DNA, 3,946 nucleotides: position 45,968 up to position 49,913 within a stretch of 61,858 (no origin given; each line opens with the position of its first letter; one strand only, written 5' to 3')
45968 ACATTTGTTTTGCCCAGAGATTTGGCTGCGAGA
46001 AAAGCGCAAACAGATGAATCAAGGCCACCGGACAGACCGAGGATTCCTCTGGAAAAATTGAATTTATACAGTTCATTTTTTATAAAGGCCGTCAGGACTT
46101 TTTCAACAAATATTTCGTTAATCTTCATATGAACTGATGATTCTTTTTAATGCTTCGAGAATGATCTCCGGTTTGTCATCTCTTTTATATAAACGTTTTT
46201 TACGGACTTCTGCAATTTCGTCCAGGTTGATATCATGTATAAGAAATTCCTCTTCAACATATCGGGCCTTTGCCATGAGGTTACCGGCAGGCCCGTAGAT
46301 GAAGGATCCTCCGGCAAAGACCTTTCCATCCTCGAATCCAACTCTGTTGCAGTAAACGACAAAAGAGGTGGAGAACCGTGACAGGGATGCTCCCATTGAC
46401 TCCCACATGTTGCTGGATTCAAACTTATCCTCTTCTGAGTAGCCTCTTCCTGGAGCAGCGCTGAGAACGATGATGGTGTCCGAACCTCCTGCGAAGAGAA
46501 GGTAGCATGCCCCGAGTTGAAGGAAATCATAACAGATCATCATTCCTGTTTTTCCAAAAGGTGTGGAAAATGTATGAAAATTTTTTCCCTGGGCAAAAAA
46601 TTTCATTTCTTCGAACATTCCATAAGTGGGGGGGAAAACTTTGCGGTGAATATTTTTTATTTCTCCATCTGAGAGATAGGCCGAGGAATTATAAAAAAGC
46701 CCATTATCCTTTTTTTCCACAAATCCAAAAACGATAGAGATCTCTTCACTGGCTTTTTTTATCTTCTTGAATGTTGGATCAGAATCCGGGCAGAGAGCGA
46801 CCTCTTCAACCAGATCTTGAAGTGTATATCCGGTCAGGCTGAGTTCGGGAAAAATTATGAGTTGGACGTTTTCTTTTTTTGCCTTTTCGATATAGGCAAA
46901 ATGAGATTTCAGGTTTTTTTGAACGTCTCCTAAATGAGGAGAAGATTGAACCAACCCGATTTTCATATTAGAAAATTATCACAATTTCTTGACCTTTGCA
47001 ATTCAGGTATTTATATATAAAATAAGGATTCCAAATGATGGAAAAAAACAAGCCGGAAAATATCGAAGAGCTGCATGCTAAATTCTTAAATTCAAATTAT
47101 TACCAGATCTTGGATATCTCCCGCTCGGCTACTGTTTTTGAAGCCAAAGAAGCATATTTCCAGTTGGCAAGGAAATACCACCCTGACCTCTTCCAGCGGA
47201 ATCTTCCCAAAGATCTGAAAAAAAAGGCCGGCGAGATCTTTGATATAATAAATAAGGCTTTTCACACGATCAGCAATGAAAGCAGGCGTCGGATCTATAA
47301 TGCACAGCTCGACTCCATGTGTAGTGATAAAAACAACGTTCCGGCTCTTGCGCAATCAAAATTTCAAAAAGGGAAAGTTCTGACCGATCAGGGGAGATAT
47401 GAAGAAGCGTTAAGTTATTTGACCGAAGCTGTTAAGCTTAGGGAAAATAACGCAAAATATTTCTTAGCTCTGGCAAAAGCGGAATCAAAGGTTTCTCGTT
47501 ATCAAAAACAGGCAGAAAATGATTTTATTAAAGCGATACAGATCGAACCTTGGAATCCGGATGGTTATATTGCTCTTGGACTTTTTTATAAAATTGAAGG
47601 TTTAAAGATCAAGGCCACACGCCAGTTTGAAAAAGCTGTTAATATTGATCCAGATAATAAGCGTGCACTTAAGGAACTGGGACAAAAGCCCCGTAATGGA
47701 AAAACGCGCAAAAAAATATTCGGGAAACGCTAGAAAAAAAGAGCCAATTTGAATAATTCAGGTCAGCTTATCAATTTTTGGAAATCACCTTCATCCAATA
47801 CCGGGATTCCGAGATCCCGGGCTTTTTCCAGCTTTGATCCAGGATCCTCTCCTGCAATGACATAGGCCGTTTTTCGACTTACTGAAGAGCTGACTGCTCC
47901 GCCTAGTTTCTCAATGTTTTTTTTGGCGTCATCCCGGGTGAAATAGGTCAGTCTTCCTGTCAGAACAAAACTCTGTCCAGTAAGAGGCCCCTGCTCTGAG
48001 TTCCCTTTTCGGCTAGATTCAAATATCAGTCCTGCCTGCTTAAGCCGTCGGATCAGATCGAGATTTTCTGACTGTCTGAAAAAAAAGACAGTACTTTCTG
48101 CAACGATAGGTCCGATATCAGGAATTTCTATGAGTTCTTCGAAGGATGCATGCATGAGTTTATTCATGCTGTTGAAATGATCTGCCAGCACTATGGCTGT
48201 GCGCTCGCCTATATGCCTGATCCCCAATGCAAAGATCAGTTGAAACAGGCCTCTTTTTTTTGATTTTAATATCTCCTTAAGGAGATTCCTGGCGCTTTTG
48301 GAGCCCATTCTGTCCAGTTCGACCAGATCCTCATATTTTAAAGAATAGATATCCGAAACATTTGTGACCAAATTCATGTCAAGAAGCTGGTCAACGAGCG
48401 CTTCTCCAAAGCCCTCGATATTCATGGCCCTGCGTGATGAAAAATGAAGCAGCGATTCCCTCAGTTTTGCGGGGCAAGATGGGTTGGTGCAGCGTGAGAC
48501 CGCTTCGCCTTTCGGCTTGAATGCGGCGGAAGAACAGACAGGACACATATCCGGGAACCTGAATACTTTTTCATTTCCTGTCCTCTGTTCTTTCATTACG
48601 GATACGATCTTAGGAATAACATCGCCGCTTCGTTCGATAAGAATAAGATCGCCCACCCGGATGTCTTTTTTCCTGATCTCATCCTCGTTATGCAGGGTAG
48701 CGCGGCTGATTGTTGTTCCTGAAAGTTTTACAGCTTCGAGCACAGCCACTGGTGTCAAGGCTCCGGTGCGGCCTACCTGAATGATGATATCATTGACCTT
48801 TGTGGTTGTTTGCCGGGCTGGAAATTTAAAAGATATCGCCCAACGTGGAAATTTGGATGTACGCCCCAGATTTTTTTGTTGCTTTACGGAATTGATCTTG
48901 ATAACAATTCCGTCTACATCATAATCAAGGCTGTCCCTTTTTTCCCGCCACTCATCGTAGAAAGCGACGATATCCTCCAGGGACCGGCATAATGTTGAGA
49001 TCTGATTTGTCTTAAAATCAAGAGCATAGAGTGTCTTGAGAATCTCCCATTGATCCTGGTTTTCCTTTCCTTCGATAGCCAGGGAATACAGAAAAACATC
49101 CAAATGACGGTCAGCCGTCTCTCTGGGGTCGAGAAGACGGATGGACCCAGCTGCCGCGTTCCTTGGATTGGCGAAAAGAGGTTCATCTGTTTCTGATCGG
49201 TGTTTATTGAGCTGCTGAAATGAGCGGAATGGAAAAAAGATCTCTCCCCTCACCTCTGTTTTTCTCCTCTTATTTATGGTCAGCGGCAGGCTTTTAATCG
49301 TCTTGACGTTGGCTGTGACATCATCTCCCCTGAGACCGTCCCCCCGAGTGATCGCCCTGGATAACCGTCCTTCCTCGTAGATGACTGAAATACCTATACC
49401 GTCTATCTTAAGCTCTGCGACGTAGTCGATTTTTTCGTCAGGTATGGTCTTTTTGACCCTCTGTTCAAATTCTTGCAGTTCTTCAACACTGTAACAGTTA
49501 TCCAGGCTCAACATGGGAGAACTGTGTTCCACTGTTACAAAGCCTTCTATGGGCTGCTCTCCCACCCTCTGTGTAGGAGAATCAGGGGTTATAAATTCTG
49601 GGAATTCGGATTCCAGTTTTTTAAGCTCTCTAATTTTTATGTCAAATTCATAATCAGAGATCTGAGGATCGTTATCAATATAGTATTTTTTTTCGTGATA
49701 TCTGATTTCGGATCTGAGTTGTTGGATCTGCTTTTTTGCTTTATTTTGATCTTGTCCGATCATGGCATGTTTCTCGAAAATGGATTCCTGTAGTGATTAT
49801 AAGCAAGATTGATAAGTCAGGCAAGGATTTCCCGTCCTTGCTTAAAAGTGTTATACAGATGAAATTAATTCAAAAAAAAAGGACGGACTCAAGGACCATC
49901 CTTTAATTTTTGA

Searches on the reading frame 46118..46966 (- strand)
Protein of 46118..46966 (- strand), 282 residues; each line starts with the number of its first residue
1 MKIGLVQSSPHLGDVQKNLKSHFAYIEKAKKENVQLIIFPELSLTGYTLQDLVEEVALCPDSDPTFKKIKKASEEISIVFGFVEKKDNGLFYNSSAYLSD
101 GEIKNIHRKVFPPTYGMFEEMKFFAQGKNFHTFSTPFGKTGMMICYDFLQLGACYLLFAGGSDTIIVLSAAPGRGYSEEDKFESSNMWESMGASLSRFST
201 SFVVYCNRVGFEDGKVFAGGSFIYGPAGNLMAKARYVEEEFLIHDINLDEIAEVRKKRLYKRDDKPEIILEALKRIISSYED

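Call 63: search_protein_families(library=pfam, proteins=[window:46118-46966:-], max_evalue=0.00001)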
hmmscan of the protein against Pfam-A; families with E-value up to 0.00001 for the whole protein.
window:46118-46966:- (282 aa): 1 family
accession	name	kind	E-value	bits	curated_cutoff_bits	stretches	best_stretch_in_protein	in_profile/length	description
PF00795.27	CN_hydrolase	-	1.1e-36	126.9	23.2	1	2-256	1-256/256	Carbon-nitrogen hydrolase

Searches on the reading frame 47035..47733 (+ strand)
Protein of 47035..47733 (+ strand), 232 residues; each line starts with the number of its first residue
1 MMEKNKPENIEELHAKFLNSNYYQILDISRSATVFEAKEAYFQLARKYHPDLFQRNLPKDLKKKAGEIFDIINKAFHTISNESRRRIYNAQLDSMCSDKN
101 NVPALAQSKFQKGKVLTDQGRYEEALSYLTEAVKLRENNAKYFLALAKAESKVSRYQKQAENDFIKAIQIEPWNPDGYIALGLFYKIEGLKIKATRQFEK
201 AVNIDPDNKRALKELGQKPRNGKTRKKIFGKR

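Call 63: search_protein_families(library=pfam, proteins=[window:47035-47733:+], max_evalue=0.00001)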
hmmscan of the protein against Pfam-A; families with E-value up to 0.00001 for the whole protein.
window:47035-47733:+ (232 aa): 8 families
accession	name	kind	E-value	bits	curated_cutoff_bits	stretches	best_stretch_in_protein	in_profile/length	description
PF00226.36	DnaJ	-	1.8e-14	54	27.8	1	21-89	1-63/63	DnaJ domain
PF13414.12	TPR_11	-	2.5e-14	53.1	26.8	1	113-149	1-37/42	TPR repeat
PF13181.12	TPR_8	-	3.3e-11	42.9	25.7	0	106-139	1-34/34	Tetratricopeptide repeat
PF07719.23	TPR_2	-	5.2e-11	42.2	27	0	109-139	4-34/34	Tetratricopeptide repeat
PF00515.34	TPR_1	-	1.3e-10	41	27.8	0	108-139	3-34/34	Tetratricopeptide repeat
PF13431.12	TPR_17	-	4.6e-09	36.3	24.4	0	165-189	3-27/34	Tetratricopeptide repeat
PF13428.12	TPR_14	-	3.4e-08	33.8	23.5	0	111-149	6-44/44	Tetratricopeptide repeat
PF14559.12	TPR_19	-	1.9e-07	31.8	25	0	116-150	1-35/68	Tetratricopeptide repeat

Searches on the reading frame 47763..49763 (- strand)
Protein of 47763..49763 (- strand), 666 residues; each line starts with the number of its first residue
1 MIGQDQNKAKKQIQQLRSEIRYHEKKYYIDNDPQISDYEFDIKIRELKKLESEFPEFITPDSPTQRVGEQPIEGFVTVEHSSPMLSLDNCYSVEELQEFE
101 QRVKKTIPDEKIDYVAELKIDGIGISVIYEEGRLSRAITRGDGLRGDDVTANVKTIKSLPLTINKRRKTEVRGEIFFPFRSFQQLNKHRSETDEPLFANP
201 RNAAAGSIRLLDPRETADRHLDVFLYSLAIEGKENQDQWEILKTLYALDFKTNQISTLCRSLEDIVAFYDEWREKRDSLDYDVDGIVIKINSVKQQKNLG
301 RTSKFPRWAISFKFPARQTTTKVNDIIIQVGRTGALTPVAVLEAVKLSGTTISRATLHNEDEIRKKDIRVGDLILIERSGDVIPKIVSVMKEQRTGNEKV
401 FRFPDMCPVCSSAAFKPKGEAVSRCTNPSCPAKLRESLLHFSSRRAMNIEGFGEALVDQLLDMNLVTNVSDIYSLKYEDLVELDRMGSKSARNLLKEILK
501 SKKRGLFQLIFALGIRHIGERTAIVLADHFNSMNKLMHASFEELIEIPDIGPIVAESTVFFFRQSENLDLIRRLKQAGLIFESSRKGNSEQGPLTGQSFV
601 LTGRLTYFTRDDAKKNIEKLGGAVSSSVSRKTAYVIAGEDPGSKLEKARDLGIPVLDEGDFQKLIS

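Call 63: search_protein_families(library=pfam, proteins=[window:47763-49763:-], max_evalue=0.00001)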
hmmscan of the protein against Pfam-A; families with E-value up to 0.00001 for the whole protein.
window:47763-49763:- (666 aa): 8 families
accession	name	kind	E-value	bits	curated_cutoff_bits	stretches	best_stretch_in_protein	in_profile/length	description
PF01653.23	DNA_ligase_aden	-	5.7e-91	305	27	1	74-317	3-253/253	NAD-dependent DNA ligase adenylation domain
PF03120.22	DNA_ligase_OB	-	2.6e-34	117.4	32.9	1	320-397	1-78/79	NAD-dependent DNA ligase OB-fold domain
PF12826.13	HHH_2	-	3.9e-23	81.8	27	1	509-571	2-64/64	Helix-hairpin-helix motif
PF00533.33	BRCT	-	1.2e-14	54.7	21.3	1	591-664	3-77/78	BRCA1 C Terminus (BRCT) domain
PF14520.12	HHH_5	-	1.4e-09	38.7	27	0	513-557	5-50/57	Helix-hairpin-helix domain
PF03119.21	DNA_ligase_ZBD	-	1.2e-08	35.1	25.8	1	407-432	2-27/27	NAD-dependent DNA ligase C4 zinc finger domain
PF12738.14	PTCB-BRCT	-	4.6e-06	27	22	1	610-656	13-59/63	twin BRCT domain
PF22745.1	Nlig-Ia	-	9.8e-06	26.6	27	0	10-59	3-52/92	DNA ligase-like, N-terminal NAD+-binding domain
